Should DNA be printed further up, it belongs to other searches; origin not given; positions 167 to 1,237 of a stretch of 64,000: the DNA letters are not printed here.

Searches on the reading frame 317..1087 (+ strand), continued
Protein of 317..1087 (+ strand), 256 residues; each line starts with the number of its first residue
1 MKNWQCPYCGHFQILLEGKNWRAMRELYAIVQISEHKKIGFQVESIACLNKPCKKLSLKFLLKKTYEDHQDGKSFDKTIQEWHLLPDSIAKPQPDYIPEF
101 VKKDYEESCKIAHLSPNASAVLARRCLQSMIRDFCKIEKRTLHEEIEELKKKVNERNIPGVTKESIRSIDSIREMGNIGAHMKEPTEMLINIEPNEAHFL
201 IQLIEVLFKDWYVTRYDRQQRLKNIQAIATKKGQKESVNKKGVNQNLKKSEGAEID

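Call 25: search_protein_families(library=pfam, alignment_id=A2, max_evalue=0.00001)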
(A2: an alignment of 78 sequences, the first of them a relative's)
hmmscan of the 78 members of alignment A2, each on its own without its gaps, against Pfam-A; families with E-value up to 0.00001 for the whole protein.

A. member 1, L004:5367-6974:+ (536 aa): 1 family
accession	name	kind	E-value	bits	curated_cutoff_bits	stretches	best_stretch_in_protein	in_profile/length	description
PF01555.25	N6_N4_Mtase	-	1.1e-36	127.3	26.7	1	37-372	1-212/221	DNA methylase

B. families by the number of members that match (of 78 scanned): 60 families (the first 25 are shown)
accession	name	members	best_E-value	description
PF00005.33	ABC_tran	6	6.8e-54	ABC transporter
PF13304.12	AAA_21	6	5.4e-18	AAA domain, putative AbiEii toxin, Type IV TA system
PF12848.13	ABC_tran_Xtn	6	1.6e-14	ABC transporter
PF13476.12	AAA_23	5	1.6e-07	AAA domain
PF13555.12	AAA_29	5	5.3e-06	P-loop containing region of AAA domain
PF01926.29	MMR_HSR1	4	6e-06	50S ribosome-binding GTPase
PF02463.25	SMC_N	3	8.5e-08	RecF/RecN/SMC N terminal domain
PF01420.25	Methylase_S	2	4.3e-45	Type I restriction modification DNA specificity domain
PF00589.27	Phage_integrase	2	1.7e-21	Phage integrase family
PF04055.27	Radical_SAM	2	2.2e-17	Radical SAM superfamily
PF01139.22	RtcB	1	4.7e-131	tRNA-splicing ligase RtcB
PF02867.20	Ribonuc_red_lgC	1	9.1e-123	Ribonucleotide reductase, barrel domain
PF06418.20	CTP_synth_N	1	6.2e-120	CTP synthase N-terminus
PF01964.24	ThiC_Rad_SAM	1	1.1e-80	Radical SAM ThiC family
PF00118.29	Cpn60_TCP1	1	5.5e-77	TCP-1/cpn60 chaperonin family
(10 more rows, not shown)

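Call 32: search_solved_structures(query=A3, max_evalue=0.01, show_alignments=2)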
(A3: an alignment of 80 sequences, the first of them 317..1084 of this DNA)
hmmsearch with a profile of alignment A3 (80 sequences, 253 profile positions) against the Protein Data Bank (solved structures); distinct sequences matched with E-value up to 0.01: 1.
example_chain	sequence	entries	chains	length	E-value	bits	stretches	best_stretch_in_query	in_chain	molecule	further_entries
9y9c_OA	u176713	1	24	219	1.7e-06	30.6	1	92-231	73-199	DUF4145 domain-containing protein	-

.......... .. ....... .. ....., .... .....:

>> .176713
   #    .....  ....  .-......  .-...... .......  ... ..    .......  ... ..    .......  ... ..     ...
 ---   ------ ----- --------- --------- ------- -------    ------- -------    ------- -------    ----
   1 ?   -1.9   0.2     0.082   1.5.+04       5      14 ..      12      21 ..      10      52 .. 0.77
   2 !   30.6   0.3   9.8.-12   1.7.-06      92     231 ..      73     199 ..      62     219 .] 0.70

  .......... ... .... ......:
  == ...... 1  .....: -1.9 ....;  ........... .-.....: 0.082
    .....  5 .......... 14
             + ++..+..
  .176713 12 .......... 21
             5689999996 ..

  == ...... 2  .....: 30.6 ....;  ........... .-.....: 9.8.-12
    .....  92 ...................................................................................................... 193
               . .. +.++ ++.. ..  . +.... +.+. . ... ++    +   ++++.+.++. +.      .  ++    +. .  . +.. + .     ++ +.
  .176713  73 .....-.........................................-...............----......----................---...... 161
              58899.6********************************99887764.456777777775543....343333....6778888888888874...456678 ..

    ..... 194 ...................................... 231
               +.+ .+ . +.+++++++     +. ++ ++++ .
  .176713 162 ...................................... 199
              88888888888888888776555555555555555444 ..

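Call 34: predict_structure(alignment_id=A3)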
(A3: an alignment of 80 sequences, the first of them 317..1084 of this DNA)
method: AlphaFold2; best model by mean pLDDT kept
length: 256 residues; sequences in the alignment: 80
mean_pLDDT: 93.9   pTM: 0.82
mean pLDDT of the five models: 93.9, 92.8, 92.6, 91.7, 91.1
residues with pLDDT >= 90: 221; 70-90: 29; 50-70: 6; < 50: 0
segments of 3 or more residues with pLDDT < 50: none
pLDDT, mean of each block of 10 residues (from residue 1): 93 97 93 93 97 96 93 91 93 95 97 95 98 98 98 95 98 95 93 96 98 97 98 91 77 66
secondary structure, 60 per line:
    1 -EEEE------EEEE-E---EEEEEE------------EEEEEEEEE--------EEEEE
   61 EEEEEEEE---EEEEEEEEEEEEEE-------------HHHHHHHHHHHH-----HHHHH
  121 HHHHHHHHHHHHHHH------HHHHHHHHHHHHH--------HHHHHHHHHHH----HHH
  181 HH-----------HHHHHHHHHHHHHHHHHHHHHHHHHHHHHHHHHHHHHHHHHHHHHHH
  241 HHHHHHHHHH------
elements in order: E2-5 E12-15 E21-26 E39-47 E56-68 E72-85 H99-110 H116-135 H142-154 H163-173 H178-182 H194-250

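Call 36: find_encoding_contigs(protein=P0010, flank=7000, max_places=2)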
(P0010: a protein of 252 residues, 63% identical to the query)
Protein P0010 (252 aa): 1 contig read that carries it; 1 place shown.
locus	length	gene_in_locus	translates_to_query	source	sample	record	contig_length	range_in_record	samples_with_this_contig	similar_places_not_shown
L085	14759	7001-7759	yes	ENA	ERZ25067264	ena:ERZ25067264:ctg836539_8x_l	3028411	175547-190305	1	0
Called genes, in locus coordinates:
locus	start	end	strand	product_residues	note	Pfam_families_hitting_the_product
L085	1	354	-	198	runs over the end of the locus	PF13338:AbiEi_4 (weak)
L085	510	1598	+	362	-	PF02463:SMC_N (faint), PF13175:AAA_15, PF13304:AAA_21, PF13175:AAA_15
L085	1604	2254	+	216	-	PF11536:DUF3226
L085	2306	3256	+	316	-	-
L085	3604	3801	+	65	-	-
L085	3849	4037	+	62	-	PF12710:HAD (weak)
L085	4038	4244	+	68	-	-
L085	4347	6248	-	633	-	-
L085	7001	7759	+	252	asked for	PF13643:DUF4145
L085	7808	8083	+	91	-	-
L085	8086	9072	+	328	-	-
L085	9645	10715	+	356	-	PF09545:RE_AccI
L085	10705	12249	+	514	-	PF02384:N6_Mtase, PF07669:Eco57I, PF22837:M_Eco57I_C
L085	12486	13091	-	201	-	PF07963:N_methyl (weak)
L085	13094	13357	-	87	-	-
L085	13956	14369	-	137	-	-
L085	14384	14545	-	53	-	-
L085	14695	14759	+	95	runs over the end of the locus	-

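Call 37: find_encoding_contigs(protein=P0018, flank=7000, max_places=2)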
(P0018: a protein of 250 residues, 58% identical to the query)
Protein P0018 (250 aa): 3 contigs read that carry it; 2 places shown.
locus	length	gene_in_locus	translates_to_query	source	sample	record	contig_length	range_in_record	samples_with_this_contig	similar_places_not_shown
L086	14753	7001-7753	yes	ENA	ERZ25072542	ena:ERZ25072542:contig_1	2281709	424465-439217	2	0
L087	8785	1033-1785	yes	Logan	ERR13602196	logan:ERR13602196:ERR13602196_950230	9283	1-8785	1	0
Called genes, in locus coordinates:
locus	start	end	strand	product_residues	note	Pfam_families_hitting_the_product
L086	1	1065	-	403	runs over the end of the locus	PF08886:GshA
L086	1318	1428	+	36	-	-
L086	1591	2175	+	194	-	PF13606:Ank_3 (faint), PF12796:Ank_2, PF00023:Ank (faint), PF12796:Ank_2, PF13637:Ank_4 (weak), PF12796:Ank_2, PF13637:Ank_4 (weak), PF13857:Ank_5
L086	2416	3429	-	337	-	-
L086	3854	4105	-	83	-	-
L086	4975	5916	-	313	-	PF08843:AbiEii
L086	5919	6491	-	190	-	-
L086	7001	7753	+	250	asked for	PF13643:DUF4145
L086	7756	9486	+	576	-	PF02463:SMC_N (weak), PF11398:DUF2813, PF13175:AAA_15, PF13476:AAA_23, PF13304:AAA_21, PF20469:OLD-like_TOPRIM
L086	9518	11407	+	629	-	PF00580:UvrD-helicase, PF13245:AAA_19, PF13604:AAA_30 (faint), PF13361:UvrD_C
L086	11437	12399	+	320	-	PF06745:ATPase (faint), PF20720:nSTAND3 (weak), PF00004:AAA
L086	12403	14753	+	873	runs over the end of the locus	PF00082:Peptidase_S8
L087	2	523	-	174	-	?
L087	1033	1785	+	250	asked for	PF13643:DUF4145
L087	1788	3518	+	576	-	PF02463:SMC_N (weak), PF11398:DUF2813, PF13175:AAA_15, PF13476:AAA_23, PF13304:AAA_21, PF20469:OLD-like_TOPRIM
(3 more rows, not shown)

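Call 38: find_encoding_contigs(protein=P0025, flank=7000, max_places=2)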
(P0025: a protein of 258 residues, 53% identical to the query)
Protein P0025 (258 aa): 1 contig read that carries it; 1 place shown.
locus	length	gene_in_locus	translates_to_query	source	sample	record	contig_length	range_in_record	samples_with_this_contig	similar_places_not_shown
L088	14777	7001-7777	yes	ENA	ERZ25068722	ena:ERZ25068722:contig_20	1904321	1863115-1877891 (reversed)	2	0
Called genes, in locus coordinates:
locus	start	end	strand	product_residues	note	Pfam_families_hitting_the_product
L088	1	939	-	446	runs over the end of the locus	PF07969:Amidohydro_3 (faint), PF12890:DHOase (weak), PF01979:Amidohydro_1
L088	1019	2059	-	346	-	-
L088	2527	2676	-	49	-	-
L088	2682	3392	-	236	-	PF00665:rve, PF13683:rve_3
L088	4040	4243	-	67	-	-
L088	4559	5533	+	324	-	PF06414:Zeta_toxin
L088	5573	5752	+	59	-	-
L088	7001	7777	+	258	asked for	PF13643:DUF4145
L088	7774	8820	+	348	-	PF12728:HTH_17 (weak), PF01555:N6_N4_Mtase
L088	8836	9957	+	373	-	-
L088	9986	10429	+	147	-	-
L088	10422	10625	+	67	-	-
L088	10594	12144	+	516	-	PF02463:SMC_N (weak)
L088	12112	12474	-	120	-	-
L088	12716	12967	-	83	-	-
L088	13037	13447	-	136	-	PF04326:SLFN_AlbA_2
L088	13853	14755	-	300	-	-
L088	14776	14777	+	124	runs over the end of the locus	PF02384:N6_Mtase (weak)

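Call 40: fold_search(model_id=the predicted structure, library=pdb)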
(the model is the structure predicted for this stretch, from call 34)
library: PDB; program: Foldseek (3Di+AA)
matches with E <= 10: 149; with E <= 0.001: 0
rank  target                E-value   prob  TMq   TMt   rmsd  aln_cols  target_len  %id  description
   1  3d2e_C                2.6e-01  0.15  0.20  0.10  21.4       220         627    8  Crystal structure of a complex of Sse1p and Hsp70, Selenomethionine-labeled crystals (released 2008-06-17)
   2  6bhw_C                2.6e-01  0.11  0.09  0.19  12.5       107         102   11  B. subtilis SsbA (released 2018-12-19)
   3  3d2e_A                4.4e-01  0.10  0.20  0.10  22.4       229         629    8  Crystal structure of a complex of Sse1p and Hsp70, Selenomethionine-labeled crystals (released 2008-06-17)
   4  3b13_A                4.7e-01  0.04  0.13  0.09  20.8       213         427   11  Crystal structure of the DHR-2 domain of DOCK2 in complex with Rac1 (T17N mutant) (released 2012-03-14)
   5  5odn_D                5.6e-01  0.07  0.07  0.15  15.5       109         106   13  Salinibacter ruber Single-Strand Binding protein (released 2018-08-01)
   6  8tmc_C                6.6e-01  0.08  0.16  0.13  16.8       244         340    8  Cryo-EM structure of CorA in complex with conformation-specific synthetic antibody C12 and 20 mM MgCl2, State MG20-2 (released 2025-02-12)
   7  7aeo_A                7.0e-01  0.04  0.13  0.08  17.9       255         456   10  Human ARTD2 in complex with DNA oligonucleotides (released 2021-05-19)
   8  5fsh_A                7.4e-01  0.63  0.29  0.17   8.2       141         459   12  Crystal structure of Thermus thermophilus Csm6 (released 2016-01-27)
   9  7wmp_a                8.3e-01  0.02  0.11  0.07  19.5       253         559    7  Tail structure of Helicobacter pylori bacteriophage KHP30 (released 2023-03-01)
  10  6bhw_B                8.8e-01  0.06  0.08  0.16  11.9       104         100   12  B. subtilis SsbA (released 2018-12-19)
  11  8tmc_A                8.8e-01  0.05  0.15  0.12  20.1       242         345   10  Cryo-EM structure of CorA in complex with conformation-specific synthetic antibody C12 and 20 mM MgCl2, State MG20-2 (released 2025-02-12)
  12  8pe3_A                1.0e+00  0.38  0.30  0.21   9.6       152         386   16  Structure of Csm6' from Streptococcus thermophilus in complex with cyclic hexa-adenylate (cA6) (released 2023-10-04)
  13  7rlo_E                1.1e+00  0.08  0.16  0.12  14.2       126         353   17  Structure of the human eukaryotic translation initiation factor 2B (eIF2B) in complex with a viral protein NSs (released 2021-12-22)
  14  9zuz_D                1.2e+00  0.09  0.16  0.13  13.9       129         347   17  Translation Initiation Factor eIF-2B complex with the Isohexide Diamine GSK735 (released 2026-03-04)
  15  7uaw_A                1.2e+00  0.07  0.14  0.25  14.4       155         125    8  Structure of Clostridium botulinum prophage Tad1 in complex with 1''-2' gcADPR (released 2022-10-05)
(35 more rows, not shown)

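Call 42: search_protein_families(library=pfam, alignment_id=A4, max_evalue=0.00001)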
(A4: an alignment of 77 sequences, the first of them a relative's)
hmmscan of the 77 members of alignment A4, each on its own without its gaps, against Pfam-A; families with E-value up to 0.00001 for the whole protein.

A. member 1, L004:7629-10277:+ (883 aa): 2 families
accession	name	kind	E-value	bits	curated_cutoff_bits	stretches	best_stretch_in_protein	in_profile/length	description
PF04851.21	ResIII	-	6.3e-14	52.6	22.5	1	41-327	2-163/164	Type III restriction enzyme, res subunit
PF00270.35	DEAD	-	3.2e-10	40.4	26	1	130-196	16-85/167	DEAD/DEAH box helicase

B. families by the number of members that match (of 77 scanned): 49 families (the first 25 are shown)
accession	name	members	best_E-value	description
PF04851.21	ResIII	4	2.2e-37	Type III restriction enzyme, res subunit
PF18766.7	SWI2_SNF2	3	4.1e-73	SWI2/SNF2 ATPase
PF04313.20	HSDR_N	3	7.2e-40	Type I restriction enzyme R protein N terminus (HSDR_N)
PF11867.13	T1RH-like_C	2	5.4e-70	Type I restriction enzyme HindI endonuclease subunit-like, C-terminal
PF06769.20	YoeB_toxin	2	1.2e-33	YoeB-like toxin of bacterial type II toxin-antitoxin system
PF22679.2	T1R_D3-like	2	9.5e-23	Type I restriction enzyme subunit R domain 3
PF01420.25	Methylase_S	2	2.5e-20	Type I restriction modification DNA specificity domain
PF05016.21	ParE_toxin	2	8e-12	ParE toxin of type II toxin-antitoxin system, parDE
PF00270.35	DEAD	2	3.2e-10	DEAD/DEAH box helicase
PF00872.24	Transposase_mut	1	1.5e-89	Transposase, Mutator family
PF00676.26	E1_dh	1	1.4e-86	Dehydrogenase E1 component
PF05065.19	Phage_capsid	1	9.6e-65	Phage capsid family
PF13570.13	Beta-prop_ACSF4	1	3.1e-52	Beta-alanine-activating enzyme, beta-propeller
PF20935.2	DUF6847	1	3.5e-48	Family of unknown function (DUF6847)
PF13360.13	PQQ_2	1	7.6e-44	Outer membrane protein assembly factor BamB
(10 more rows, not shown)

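Call 47: find_encoding_contigs(protein=P0005, flank=7000, max_places=1)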
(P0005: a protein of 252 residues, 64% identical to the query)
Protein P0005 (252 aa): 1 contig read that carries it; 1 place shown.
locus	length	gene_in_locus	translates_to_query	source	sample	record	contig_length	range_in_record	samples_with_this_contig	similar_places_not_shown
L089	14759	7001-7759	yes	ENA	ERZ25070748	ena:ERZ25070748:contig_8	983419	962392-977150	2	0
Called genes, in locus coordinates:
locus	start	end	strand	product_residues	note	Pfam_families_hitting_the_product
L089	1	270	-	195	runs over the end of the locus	PF07963:N_methyl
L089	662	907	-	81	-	-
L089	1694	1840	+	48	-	-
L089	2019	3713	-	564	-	PF21069:Csx12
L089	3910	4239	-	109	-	-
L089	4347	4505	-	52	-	-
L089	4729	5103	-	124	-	-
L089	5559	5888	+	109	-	PF01527:HTH_Tnp_1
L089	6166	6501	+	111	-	PF00665:rve (weak)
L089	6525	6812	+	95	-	-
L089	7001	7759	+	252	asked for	PF13643:DUF4145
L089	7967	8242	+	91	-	-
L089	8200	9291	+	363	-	PF12728:HTH_17 (weak), PF01555:N6_N4_Mtase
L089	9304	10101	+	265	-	-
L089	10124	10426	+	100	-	-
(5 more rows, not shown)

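Call 48: find_encoding_contigs(protein=P0009, flank=7000, max_places=1)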
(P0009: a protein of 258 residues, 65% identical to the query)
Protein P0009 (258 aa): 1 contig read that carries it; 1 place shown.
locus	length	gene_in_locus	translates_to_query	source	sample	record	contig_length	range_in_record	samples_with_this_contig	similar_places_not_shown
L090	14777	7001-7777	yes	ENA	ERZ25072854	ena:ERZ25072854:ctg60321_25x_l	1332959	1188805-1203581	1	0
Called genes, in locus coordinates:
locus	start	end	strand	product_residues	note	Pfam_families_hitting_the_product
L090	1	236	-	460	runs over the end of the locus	-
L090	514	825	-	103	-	PF01610:DDE_Tnp_ISL3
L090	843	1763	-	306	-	PF01610:DDE_Tnp_ISL3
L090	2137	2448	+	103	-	PF00383:dCMP_cyt_deam_1, PF14437:MafB19-deam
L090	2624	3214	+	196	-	PF15515:MvaI_BcnI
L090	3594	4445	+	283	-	-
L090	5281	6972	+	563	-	PF01555:N6_N4_Mtase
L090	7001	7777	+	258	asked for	PF13643:DUF4145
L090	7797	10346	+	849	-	PF04851:ResIII, PF00270:DEAD (faint)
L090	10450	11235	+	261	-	PF13289:SIR2_2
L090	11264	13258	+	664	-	PF13289:SIR2_2 (weak), PF25199:nSTAND_NTPase5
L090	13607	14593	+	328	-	PF01656:CbiA, PF02374:ArsA_ATPase (weak), PF06564:CBP_BcsQ (weak), PF13614:AAA_31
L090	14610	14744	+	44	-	-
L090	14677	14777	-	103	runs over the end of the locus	PF03740:PdxJ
